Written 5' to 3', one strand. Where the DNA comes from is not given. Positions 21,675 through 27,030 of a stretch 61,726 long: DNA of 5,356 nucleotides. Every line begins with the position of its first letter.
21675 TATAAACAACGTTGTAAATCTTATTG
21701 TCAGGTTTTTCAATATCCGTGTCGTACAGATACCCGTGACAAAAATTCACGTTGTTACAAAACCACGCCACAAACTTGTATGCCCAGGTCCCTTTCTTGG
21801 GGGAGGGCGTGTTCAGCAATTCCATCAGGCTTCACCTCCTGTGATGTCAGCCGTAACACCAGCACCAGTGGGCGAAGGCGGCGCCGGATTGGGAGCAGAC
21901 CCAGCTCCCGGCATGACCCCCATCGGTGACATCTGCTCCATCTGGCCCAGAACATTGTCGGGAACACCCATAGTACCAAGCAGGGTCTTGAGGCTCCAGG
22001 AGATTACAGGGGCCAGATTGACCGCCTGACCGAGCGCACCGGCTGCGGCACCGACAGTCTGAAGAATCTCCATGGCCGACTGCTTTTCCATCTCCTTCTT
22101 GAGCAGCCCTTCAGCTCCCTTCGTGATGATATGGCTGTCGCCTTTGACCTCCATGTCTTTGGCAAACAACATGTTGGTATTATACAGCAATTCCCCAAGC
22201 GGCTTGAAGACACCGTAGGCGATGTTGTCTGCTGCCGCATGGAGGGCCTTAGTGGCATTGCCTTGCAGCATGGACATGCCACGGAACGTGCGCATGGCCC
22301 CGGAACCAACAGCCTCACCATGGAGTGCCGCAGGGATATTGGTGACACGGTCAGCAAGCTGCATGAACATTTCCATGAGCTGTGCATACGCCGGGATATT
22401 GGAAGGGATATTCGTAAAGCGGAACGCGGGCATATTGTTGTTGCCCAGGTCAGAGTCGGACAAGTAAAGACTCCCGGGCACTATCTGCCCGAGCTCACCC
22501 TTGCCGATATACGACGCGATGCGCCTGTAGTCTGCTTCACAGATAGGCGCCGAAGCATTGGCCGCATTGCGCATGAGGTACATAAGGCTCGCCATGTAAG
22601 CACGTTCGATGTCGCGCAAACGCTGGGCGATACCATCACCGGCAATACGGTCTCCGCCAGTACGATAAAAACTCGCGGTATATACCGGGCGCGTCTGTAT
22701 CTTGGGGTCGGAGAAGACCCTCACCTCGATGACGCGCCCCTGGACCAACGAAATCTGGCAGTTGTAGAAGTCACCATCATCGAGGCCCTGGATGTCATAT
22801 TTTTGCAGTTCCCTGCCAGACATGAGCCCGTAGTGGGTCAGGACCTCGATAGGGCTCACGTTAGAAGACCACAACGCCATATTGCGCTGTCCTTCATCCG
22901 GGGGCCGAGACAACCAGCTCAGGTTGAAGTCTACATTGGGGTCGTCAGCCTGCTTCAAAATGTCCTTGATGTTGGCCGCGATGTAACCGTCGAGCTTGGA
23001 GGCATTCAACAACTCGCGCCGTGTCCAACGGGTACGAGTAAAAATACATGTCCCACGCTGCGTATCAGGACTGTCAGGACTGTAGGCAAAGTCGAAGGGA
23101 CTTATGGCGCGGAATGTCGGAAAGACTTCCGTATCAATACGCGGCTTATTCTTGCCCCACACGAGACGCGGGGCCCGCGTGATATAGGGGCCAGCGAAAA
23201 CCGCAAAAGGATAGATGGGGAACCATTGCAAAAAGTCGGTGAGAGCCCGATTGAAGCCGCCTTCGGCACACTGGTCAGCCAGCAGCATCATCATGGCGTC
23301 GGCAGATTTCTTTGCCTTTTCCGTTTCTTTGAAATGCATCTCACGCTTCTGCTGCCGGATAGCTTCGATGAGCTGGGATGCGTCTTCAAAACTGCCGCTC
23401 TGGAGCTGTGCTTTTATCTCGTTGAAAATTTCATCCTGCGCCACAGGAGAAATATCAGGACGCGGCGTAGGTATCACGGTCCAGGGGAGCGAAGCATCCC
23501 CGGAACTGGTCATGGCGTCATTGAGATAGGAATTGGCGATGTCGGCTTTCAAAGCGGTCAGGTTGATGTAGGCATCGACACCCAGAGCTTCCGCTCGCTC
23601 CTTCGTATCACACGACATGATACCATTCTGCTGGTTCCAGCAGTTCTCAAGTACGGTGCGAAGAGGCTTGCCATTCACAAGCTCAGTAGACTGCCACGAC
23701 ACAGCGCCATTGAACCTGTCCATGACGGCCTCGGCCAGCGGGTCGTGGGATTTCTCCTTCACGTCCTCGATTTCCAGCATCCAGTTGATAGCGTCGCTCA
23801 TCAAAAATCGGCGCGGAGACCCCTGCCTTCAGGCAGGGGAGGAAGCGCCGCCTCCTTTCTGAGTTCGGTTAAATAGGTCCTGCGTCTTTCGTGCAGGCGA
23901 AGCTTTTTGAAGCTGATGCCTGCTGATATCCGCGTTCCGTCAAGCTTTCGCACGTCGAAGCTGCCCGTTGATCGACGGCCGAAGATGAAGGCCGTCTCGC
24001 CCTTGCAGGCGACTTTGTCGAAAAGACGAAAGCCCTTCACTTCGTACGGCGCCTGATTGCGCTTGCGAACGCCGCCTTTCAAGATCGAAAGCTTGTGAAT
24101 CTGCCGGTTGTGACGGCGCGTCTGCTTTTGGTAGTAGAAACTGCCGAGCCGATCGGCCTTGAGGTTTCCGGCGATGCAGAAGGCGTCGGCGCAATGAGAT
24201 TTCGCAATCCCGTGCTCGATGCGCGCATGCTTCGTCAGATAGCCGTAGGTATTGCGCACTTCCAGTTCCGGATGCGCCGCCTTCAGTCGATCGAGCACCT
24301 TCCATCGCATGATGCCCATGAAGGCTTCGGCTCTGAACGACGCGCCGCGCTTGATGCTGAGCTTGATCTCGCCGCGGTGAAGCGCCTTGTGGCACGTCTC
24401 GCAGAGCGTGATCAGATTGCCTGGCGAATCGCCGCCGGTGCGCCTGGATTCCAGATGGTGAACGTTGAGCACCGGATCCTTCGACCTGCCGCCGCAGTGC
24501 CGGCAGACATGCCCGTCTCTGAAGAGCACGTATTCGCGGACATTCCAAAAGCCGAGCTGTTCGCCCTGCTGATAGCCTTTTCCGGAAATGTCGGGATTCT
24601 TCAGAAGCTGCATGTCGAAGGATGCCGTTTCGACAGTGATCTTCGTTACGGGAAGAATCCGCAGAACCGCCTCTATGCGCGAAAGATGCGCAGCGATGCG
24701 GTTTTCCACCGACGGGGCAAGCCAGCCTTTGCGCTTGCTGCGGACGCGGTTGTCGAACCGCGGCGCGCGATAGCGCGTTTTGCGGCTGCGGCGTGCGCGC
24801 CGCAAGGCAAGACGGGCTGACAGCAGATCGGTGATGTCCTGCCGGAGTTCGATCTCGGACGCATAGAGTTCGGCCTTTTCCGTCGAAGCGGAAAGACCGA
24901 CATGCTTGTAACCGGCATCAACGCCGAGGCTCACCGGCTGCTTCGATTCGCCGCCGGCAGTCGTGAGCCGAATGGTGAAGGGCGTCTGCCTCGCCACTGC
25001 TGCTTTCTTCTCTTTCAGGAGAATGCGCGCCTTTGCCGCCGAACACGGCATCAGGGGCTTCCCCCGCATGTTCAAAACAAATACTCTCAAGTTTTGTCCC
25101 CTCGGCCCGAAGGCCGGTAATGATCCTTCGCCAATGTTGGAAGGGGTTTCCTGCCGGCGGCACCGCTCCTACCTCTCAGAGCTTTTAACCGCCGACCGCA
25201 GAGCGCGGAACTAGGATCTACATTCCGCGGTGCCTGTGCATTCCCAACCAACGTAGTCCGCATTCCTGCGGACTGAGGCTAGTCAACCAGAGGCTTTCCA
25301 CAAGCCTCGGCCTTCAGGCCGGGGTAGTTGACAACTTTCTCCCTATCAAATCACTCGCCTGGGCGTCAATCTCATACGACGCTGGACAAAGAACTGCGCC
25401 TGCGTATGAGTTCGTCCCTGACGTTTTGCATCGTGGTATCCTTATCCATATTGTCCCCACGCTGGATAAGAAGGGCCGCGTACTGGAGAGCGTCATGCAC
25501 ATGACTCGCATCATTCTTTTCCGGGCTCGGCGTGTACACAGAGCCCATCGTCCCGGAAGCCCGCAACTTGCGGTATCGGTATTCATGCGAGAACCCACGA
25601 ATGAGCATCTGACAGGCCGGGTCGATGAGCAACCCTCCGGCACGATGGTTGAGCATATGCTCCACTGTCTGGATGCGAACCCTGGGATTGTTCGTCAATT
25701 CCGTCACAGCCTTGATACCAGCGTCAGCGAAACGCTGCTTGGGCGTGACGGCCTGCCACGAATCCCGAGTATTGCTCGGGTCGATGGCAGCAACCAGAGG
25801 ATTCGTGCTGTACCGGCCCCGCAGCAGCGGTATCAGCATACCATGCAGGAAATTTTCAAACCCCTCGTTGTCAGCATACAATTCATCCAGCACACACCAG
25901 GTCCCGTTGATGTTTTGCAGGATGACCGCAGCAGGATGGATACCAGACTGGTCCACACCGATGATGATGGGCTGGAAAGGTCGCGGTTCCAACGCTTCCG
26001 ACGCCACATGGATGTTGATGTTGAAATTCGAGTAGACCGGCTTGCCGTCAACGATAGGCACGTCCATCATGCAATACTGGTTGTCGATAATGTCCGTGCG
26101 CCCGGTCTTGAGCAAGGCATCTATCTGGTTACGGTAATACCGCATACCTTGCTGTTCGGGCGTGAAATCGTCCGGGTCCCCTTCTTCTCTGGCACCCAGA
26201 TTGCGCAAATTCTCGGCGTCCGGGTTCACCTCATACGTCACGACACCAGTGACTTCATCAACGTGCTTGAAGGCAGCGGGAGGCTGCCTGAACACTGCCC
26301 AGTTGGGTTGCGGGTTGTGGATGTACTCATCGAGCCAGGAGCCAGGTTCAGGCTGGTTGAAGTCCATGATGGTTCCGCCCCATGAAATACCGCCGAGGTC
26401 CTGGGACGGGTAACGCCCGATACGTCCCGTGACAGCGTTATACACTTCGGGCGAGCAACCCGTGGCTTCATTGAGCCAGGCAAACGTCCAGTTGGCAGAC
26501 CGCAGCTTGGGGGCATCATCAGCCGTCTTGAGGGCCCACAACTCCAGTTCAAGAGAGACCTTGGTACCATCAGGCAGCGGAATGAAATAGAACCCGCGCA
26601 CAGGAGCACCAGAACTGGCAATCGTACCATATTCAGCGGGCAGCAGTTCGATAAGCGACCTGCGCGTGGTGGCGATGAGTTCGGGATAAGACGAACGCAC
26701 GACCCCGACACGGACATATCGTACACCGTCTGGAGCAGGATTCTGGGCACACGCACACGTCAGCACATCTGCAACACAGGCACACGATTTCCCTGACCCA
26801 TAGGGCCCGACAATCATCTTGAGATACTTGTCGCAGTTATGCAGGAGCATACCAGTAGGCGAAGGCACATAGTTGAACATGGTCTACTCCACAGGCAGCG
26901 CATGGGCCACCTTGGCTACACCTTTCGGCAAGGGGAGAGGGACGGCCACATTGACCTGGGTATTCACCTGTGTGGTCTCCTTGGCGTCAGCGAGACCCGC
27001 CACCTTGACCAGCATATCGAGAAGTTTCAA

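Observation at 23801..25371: IscB (OMEGA RNA-guided nuclease) element with a candidate omegaRNA inserted precisely between the terminase and portal genes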

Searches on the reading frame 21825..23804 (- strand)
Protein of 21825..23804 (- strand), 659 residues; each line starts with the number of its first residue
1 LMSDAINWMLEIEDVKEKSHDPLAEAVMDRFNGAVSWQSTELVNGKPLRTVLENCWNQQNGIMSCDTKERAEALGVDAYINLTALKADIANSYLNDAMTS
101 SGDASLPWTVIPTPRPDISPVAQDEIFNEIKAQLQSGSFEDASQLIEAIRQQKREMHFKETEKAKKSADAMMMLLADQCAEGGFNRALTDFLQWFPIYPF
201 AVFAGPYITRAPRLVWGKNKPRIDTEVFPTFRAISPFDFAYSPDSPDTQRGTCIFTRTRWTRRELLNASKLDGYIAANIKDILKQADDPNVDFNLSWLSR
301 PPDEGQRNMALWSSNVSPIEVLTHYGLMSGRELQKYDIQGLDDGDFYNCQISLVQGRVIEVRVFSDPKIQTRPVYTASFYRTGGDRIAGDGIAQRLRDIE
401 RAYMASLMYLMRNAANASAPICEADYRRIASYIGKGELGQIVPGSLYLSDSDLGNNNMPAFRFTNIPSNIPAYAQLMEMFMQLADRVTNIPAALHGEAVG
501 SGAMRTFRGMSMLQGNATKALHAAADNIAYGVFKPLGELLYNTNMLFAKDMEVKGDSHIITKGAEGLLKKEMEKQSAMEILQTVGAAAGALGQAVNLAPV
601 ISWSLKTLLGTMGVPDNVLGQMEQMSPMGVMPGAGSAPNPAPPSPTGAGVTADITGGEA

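Call 3: search_protein_families(library=pfam, proteins=[window:21825-23804:-], max_evalue=0.01)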
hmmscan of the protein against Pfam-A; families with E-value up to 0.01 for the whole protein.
window:21825-23804:- (659 aa): 1 family
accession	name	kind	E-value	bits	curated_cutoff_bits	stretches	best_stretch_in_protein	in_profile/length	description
PF23899.1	SU10_portal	-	0.002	17.1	30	0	228-550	190-480/593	Phage SU10 portal protein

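Call 9: search_protein_families(library=ncbifam, proteins=[window:21825-23804:-], max_evalue=0.01)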
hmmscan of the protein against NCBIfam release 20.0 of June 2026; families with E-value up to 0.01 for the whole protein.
window:21825-23804:- (659 aa): 0 families

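Call 11: search_protein_families(library=phrogs, proteins=[window:21825-23804:-], max_evalue=0.001)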
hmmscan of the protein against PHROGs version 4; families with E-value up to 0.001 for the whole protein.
window:21825-23804:- (659 aa): 1 family
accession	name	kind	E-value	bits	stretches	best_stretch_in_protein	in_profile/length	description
phrog_332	-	connector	2.5e-29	103.1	1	68-626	50-512/560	head-tail adaptor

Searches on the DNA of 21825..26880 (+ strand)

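Call 6: search_dna_similar(query=window:21825-26880:+, collection=phages, mode=near, max_rows=30)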
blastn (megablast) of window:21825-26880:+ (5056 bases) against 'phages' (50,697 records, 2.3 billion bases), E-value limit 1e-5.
Records with a match: 1; places in all: 1; records where one place covers at least 80% of the query: 0.
Best place of each record, by identity: 60-80% 1.
By first word of the organism name: Bacteriophage 1.
By host as written in the record: - 1.
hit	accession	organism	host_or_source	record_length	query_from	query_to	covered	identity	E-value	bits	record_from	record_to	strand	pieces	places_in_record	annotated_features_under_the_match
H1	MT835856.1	Bacteriophage sp.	human fecal samples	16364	2326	3508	23%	74.8%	7e-136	492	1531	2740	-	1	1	record has no annotation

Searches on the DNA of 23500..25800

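Call 4: search_rna_families(source=window, start=23500, end=25800, threshold=evalue, max_evalue=1, show_alignments=3)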
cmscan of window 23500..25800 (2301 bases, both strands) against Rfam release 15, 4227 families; matches with E-value up to 1: 3.
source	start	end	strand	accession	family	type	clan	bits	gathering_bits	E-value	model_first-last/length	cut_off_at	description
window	25117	25332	-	RF02033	HEARO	Gene;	-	141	83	9e-31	1-211/211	no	HNH endonuclease-associated RNA and ORF (HEARO) RNA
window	24705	24806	-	RF02836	Bcj14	Gene; sRNA;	-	21.5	59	0.5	1-171/171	no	Burkholderia RNA 14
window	25240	25362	-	RF01955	NEAT1_1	Gene; lncRNA;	-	21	50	0.54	1-122/122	no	Nuclear enriched abundant transcript 1 conserved region 1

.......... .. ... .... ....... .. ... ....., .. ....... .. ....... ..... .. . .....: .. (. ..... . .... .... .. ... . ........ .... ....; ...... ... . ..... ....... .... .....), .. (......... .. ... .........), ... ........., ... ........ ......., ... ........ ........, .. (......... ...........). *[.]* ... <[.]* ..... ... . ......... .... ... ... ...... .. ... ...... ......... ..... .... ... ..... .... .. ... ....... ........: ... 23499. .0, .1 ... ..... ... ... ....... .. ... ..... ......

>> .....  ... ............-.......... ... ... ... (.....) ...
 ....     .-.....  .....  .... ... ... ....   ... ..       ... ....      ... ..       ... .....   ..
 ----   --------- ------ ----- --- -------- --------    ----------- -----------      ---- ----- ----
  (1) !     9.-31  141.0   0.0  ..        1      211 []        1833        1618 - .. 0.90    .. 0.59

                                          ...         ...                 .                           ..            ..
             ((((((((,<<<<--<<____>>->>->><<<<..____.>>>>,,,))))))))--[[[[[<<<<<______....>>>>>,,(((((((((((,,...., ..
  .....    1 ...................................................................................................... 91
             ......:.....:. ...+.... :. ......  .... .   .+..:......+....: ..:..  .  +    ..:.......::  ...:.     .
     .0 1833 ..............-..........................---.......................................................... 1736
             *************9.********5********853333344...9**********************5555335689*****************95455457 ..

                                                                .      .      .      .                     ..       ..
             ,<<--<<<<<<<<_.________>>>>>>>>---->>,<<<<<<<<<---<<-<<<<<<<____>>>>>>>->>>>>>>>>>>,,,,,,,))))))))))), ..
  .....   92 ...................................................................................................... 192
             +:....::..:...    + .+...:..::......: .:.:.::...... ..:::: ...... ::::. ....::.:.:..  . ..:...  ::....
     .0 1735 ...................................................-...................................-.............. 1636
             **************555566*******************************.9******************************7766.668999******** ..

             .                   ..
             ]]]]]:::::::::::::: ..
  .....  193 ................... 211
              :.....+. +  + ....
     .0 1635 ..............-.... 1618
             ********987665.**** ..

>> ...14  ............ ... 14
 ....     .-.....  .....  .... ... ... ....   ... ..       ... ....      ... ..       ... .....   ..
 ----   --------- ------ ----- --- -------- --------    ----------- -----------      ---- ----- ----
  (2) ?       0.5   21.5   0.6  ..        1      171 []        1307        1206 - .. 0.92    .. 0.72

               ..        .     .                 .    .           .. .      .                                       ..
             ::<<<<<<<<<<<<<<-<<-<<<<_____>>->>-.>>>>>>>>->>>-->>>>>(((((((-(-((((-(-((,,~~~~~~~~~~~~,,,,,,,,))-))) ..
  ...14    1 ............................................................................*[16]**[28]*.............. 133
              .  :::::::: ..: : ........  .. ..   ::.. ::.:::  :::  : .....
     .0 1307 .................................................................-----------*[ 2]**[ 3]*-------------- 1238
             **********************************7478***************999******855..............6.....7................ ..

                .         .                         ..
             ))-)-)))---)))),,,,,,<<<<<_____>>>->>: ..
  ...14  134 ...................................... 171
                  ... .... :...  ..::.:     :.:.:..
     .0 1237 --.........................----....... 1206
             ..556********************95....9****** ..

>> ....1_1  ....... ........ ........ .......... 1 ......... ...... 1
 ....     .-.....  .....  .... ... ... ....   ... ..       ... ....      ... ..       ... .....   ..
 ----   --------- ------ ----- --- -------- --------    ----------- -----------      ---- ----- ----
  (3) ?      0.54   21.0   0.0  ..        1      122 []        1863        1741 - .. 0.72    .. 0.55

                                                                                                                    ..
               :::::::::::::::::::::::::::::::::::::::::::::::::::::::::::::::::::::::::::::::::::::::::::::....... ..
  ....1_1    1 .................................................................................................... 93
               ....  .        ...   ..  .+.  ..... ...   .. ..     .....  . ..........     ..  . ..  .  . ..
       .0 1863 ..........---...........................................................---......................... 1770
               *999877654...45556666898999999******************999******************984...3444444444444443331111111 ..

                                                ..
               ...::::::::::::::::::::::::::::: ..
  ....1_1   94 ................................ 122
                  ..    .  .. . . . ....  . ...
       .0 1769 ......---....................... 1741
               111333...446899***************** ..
